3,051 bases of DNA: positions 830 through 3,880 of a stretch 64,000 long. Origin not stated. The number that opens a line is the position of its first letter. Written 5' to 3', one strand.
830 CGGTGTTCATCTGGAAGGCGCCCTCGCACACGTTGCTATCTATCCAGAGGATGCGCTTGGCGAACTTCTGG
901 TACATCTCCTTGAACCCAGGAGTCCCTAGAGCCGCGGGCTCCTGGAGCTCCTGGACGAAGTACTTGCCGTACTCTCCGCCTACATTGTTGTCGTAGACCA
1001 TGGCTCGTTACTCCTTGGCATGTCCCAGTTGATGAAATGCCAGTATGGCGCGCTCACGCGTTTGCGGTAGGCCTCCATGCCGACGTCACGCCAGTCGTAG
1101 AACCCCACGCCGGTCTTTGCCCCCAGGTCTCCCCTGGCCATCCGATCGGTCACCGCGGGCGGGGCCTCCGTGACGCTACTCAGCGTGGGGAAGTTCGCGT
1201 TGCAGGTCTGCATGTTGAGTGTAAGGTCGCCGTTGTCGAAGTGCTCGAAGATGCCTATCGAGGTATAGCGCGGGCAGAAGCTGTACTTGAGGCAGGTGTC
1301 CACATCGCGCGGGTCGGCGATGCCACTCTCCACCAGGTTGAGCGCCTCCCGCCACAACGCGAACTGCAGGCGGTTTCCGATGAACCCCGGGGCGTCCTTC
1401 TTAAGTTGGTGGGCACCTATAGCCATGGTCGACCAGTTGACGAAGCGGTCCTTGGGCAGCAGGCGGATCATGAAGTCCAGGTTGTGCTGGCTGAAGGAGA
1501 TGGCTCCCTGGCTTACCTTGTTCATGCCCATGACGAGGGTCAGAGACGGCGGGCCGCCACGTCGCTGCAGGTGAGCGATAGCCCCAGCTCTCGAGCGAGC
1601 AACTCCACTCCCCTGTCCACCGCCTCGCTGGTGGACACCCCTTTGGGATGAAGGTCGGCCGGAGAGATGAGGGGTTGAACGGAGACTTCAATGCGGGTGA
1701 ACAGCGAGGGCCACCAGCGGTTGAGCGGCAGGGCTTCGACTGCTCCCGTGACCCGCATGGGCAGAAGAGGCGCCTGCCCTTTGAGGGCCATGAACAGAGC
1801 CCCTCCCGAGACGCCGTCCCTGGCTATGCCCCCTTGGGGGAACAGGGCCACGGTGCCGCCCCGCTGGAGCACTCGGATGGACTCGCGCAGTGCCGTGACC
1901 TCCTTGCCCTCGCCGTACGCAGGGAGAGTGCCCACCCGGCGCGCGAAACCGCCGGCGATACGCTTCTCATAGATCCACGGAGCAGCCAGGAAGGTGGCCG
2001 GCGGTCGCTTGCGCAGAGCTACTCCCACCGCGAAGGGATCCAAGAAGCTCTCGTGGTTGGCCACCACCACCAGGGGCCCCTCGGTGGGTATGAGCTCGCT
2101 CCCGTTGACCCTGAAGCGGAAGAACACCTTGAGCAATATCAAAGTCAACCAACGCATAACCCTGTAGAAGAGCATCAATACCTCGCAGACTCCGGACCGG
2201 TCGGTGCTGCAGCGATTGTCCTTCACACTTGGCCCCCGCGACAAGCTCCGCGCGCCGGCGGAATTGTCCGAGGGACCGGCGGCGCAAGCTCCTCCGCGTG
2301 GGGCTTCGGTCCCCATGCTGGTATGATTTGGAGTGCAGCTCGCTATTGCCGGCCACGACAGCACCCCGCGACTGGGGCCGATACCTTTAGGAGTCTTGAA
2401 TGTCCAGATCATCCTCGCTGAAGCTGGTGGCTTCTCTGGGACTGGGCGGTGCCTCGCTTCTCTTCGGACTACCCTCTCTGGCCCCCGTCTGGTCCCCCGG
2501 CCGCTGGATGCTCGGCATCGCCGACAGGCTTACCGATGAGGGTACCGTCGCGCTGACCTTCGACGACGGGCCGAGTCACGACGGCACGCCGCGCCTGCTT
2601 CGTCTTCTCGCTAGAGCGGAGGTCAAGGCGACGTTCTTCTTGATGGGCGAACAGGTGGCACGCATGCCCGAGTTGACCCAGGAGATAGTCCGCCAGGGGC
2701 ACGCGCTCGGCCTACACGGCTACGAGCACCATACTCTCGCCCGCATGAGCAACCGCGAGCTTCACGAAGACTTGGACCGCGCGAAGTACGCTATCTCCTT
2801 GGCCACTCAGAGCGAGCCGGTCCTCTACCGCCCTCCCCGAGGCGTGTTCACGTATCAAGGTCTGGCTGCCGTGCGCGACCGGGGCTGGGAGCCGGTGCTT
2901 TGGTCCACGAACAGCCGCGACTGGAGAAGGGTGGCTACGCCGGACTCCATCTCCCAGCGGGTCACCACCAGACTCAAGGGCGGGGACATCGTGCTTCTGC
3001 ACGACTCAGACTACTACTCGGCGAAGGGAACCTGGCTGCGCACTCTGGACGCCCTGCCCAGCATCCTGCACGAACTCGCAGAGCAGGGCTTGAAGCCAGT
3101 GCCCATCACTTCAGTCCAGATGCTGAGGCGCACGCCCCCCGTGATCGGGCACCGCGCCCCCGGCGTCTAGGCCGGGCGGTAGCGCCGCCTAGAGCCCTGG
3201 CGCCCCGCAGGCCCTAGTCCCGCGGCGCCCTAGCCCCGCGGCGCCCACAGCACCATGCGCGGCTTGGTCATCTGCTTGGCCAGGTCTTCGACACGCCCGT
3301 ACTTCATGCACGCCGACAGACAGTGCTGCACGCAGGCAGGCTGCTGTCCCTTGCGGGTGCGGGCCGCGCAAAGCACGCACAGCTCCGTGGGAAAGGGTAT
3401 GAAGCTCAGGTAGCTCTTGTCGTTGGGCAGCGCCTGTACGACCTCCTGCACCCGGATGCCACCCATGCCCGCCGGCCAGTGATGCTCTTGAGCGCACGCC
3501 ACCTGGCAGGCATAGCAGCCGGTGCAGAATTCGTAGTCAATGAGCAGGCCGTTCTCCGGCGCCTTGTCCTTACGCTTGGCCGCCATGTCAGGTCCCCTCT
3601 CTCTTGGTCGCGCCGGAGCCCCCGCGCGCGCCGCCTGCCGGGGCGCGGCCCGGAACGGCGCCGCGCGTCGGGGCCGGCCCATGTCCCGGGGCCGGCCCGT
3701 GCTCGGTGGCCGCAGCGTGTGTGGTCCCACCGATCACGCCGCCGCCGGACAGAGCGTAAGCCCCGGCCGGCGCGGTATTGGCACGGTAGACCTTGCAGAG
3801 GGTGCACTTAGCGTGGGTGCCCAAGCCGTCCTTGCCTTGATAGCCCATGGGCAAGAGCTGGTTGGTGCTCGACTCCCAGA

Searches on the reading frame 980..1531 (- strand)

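Call 21: search_protein_families(library=pfam, proteins=[window:980-1531:-])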
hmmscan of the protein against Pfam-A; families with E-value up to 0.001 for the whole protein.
window:980-1531:- (183 aa): 1 family
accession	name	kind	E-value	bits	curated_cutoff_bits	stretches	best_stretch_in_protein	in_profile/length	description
PF00725.27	3HCDH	-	1.2e-14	55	22.1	1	49-147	1-97/97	3-hydroxyacyl-CoA dehydrogenase, C-terminal domain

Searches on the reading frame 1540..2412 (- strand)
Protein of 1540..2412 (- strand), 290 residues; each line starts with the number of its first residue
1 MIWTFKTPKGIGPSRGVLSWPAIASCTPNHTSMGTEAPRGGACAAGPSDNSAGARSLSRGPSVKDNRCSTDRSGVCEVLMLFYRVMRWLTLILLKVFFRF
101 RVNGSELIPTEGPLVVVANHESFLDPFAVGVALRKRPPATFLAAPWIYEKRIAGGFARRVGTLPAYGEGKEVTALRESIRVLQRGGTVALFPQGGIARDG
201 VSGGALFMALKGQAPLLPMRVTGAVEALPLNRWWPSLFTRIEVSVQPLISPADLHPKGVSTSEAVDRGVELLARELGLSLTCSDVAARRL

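Call 21: search_protein_families(library=pfam, proteins=[window:1540-2412:-])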
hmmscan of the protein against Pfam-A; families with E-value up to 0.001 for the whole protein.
window:1540-2412:- (290 aa): 1 family
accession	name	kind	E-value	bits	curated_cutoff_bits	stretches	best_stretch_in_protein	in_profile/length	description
PF01553.26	Acyltransferase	-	2.9e-14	53.5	23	1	99-221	1-131/132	Acyltransferase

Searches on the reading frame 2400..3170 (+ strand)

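Call 21: search_protein_families(library=pfam, proteins=[window:2400-3170:+])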
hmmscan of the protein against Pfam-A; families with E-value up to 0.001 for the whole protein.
window:2400-3170:+ (256 aa): 1 family
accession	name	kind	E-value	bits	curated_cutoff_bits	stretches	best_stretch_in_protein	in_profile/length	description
PF01522.26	Polysacc_deac_1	-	4.5e-31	107.8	23.1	1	45-162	4-120/124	Polysaccharide deacetylase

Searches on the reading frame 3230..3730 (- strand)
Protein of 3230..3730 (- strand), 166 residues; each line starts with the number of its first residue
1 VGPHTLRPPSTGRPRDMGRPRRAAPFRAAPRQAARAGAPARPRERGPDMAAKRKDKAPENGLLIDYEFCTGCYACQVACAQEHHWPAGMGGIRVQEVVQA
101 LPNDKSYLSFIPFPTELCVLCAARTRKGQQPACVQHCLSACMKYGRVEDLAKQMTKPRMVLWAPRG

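Call 21: search_protein_families(library=pfam, proteins=[window:3230-3730:-])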
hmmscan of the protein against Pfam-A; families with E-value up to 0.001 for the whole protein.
window:3230-3730:- (166 aa): 3 families
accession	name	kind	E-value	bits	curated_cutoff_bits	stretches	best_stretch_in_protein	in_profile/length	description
PF13247.11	Fer4_11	-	9e-07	29.5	26.2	1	94-145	47-98/100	4Fe-4S dicluster domain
PF12797.12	Fer4_2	-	1.9e-05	24.7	24.5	1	63-79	4-20/22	4Fe-4S binding domain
PF13187.11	Fer4_9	-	0.00097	19.6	27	0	69-139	2-49/52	4Fe-4S dicluster domain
